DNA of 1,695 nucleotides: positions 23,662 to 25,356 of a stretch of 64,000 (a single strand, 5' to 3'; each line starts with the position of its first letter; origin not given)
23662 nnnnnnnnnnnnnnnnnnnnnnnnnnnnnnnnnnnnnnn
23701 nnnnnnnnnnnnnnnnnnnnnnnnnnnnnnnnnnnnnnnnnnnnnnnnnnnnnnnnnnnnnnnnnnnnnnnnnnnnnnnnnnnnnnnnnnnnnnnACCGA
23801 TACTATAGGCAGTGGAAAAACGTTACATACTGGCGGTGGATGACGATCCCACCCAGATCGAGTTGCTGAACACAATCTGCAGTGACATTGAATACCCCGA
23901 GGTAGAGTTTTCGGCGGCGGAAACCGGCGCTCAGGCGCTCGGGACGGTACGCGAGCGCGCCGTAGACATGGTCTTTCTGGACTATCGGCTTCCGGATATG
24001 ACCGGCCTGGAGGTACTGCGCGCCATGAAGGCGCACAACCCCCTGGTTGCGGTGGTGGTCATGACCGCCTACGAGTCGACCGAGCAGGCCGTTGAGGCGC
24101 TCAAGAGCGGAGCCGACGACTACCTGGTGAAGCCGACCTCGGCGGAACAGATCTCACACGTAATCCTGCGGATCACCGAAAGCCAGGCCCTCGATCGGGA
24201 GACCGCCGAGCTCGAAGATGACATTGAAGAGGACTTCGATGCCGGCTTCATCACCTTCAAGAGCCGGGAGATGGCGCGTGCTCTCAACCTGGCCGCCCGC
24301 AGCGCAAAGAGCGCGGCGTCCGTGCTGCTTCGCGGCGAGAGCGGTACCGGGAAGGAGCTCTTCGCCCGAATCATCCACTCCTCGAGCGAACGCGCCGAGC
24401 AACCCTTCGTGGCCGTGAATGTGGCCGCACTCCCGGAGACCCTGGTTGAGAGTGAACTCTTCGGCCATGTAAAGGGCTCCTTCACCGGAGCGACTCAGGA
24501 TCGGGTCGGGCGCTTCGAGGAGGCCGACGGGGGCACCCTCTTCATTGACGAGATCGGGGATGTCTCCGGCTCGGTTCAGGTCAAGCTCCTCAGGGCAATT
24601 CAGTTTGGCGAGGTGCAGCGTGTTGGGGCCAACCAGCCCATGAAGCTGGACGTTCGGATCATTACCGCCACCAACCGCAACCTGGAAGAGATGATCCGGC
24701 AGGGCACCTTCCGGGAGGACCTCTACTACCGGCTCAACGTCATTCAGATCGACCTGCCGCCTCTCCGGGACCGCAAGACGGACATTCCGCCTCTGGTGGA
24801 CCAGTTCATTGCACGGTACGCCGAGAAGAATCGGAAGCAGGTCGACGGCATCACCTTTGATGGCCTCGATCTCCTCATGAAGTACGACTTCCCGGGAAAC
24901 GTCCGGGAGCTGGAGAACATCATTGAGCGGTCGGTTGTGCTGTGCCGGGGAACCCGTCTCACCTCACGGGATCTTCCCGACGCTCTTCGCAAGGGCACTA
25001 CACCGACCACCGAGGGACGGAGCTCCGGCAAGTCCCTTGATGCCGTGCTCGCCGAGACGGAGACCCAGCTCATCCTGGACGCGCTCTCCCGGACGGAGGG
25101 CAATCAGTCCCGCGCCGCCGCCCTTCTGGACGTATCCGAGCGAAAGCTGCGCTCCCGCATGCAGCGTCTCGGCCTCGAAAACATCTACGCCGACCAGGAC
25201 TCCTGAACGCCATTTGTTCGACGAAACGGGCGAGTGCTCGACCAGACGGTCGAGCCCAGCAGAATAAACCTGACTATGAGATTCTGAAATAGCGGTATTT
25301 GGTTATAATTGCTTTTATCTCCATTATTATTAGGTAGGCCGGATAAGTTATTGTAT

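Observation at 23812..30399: Sigma-54/NtrC-controlled Csu/SCPU-type chaperone-usher pilus operon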

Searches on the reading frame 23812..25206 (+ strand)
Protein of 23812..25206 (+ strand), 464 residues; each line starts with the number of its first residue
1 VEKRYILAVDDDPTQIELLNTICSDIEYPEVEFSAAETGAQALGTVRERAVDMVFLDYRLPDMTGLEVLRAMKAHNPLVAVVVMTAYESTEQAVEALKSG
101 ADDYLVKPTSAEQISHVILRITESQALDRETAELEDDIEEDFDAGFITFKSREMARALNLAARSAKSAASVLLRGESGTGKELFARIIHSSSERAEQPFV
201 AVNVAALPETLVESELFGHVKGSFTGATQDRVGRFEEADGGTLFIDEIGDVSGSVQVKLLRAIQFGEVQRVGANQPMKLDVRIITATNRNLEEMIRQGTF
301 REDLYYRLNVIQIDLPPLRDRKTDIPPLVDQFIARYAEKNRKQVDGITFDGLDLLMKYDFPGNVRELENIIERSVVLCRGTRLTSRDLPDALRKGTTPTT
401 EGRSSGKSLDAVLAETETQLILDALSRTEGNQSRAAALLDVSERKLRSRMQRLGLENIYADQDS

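Call 4: search_protein_families(library=pfam, proteins=[window:23812-25206:+], max_evalue=1)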
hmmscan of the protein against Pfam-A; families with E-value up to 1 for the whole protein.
window:23812-25206:+ (464 aa): 15 families
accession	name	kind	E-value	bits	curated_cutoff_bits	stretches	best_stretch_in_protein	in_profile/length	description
PF00158.32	Sigma54_activat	-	2.1e-70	236.2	20.2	1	148-313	2-167/168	Sigma-54 interaction domain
PF00072.30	Response_reg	-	1.5e-27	96.4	30.2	1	6-117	1-109/111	Response regulator receiver domain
PF25601.1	AAA_lid_14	-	3.2e-26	91.4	27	1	319-401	1-83/87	AAA+ ATPase lid domain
PF14532.12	Sigma54_activ_2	-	2.9e-20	73.4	25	1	151-318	7-138/138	Sigma-54 interaction domain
PF02954.25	HTH_8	-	2.3e-10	40.5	22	1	413-452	2-41/42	Bacterial regulatory protein, Fis family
PF07728.20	AAA_5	-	4.1e-06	27.3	22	1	171-290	2-124/139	AAA domain (dynein-related subfamily)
PF00004.35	AAA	-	0.00013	22.9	21.2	1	171-295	1-118/131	ATPase family associated with various cellular activities (AAA)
PF07724.20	AAA_2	-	0.002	18.6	27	1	168-296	3-132/166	AAA domain (Cdc48 subfamily)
PF20274.4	cREC_REC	-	0.0032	18.5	27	1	25-89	7-77/88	Cyclic-phosphate processing Receiver domain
PF01078.27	Mg_chelatase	-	0.014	15.2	20.3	1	154-287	11-156/207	Magnesium chelatase, subunit ChlI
PF23198.2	PDE8A_N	-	0.019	15.3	29.6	1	19-123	26-133/147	PDE8A-like, N-terminal domain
PF13245.12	AAA_19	-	0.065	13.8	25.1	1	164-266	7-117/134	AAA domain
PF04651.18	Pox_A12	-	0.1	13.1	25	1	99-202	10-115/183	Poxvirus A12 protein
PF13191.12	AAA_16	-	0.14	13.1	32.6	1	152-202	7-63/167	AAA ATPase domain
PF24881.1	DUF7739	-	0.31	12.1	27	0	98-141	41-84/98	Domain of unknown function (DUF7739)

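Call 6: search_protein_families(library=ncbifam, proteins=[window:23812-25206:+], max_evalue=0.1)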
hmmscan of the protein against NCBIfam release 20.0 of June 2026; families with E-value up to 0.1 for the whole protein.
window:23812-25206:+ (464 aa): 123 families (the best 25 are shown)
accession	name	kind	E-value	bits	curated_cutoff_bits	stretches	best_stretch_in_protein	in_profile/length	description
NF008469.0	PRK11361.1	equivalog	7.5e-135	450.2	714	1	4-456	5-457/461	acetoacetate metabolism transcriptional regulator AtoC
NF007689.0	PRK10365.1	equivalog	2.9e-130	435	760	1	4-451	6-440/441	sigma-54-dependent response regulator transcription factor ZraR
TIGR01818.1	ntrC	equivalog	4.4e-114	381.8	558.6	1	6-444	1-454/463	nitrogen regulation protein NR(I)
NF041946.1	LuxO_transreg_Vib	equivalog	2.9e-111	372.5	800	1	30-451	20-458/463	quorum-sensing sigma-54 dependent transcriptional regulator LuxO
TIGR02915.1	PEP_resp_reg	equivalog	1.3e-110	370.3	502.6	1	29-455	19-444/445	PEP-CTERM-box response regulator transcription factor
TIGR01817.1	nifA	equivalog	4.3e-108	362.4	528.85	1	135-388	186-438/534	nif-specific transcriptional activator NifA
NF050807.1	TransRegFlbDCaul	equivalog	2.6e-107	359.5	750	1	34-453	28-438/454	sigma-54-dependent transcriptional regulator FlbD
NF041552.1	TF_PrdR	equivalog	6.7e-106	354.9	795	1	132-451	256-574/577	sigma-54 dependent transcriptional regulator PrdR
NF049963.1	RespRegFlgRCampy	domain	9.2e-99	331.2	750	1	26-452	21-426/429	fla regulon two-component system response regulator FlgR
NF008176.1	PRK10923.1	equivalog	2.9e-97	326.2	620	1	2-415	2-408/469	nitrogen regulation protein NR(I)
NF038308.1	RNA_repair_RtcR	equivalog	3.9e-96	323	650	1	83-447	116-505/530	RNA repair transcriptional activator RtcR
NF003451.0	PRK05022.1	equivalog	5.2e-96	322.4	476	1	124-456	170-511/512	nitric oxide reductase transcriptional regulator NorR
NF011695.0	PRK15115.1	equivalog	6.6e-95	318.5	763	1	5-385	8-375/445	two-component system response regulator GlrR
NF051870.1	NAssimRespRegNtrX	equivalog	5.8e-93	312.2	600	1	6-455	4-452/452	nitrogen assimilation response regulator NtrX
NF041906.1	V4R_TF_MobR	exception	1.3e-86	291.3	999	1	125-452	208-543/544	phenol degradation transcriptional regulator MobR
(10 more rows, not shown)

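Call 26: list_cluster_members(proteins=[P0001, window:23812-25206:+, window:25480-25977:+, window:29476-30399:+, window:23031-23795:+])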
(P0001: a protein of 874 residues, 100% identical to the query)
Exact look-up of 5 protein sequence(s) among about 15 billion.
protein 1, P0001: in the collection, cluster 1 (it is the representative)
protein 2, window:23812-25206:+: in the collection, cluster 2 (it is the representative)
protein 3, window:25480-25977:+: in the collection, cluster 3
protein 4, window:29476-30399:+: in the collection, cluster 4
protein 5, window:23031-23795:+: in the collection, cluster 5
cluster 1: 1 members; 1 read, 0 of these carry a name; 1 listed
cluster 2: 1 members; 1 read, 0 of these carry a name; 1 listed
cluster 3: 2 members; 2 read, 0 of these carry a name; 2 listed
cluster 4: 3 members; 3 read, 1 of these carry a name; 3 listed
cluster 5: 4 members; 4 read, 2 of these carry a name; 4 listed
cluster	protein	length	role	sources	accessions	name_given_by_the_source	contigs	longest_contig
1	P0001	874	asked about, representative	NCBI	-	-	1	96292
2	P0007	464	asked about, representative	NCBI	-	-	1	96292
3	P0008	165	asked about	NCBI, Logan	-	-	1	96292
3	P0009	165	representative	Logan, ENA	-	-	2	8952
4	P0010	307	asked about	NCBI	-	-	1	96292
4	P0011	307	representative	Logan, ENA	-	-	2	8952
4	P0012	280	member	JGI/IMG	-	spore coat protein U-like protein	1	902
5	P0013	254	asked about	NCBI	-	-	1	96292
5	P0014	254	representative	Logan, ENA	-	-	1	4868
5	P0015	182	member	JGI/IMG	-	type III pantothenate kinase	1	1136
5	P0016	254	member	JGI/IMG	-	type III pantothenate kinase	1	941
